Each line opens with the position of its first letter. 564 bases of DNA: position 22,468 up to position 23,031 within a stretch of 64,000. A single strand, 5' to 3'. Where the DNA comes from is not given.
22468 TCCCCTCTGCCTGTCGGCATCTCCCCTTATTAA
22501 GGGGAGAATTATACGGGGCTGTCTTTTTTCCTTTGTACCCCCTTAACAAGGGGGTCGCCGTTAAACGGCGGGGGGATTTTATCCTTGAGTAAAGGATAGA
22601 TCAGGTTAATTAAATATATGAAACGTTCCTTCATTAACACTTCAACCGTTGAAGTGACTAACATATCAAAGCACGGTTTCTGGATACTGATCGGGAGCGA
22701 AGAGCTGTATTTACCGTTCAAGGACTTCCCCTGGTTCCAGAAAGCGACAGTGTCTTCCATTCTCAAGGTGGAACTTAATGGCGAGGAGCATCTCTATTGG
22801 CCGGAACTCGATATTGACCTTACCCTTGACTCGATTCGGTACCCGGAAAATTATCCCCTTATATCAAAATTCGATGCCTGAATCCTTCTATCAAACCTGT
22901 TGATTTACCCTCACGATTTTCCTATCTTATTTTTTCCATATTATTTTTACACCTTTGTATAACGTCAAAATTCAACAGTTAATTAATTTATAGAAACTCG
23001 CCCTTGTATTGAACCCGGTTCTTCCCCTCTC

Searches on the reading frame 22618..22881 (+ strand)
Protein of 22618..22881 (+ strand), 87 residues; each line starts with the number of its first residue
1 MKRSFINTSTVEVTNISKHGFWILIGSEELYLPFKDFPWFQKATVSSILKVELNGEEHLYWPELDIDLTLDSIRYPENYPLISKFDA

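Call 58: search_protein_families(library=pfam, proteins=[window:22618-22881:+], max_evalue=0.01)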
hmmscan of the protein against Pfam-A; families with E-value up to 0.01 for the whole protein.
window:22618-22881:+ (87 aa): 1 family
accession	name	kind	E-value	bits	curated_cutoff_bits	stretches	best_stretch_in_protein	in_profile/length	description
PF10387.14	DUF2442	-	2.7e-15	56.7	23.9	1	11-77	2-70/72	Protein of unknown function (DUF2442)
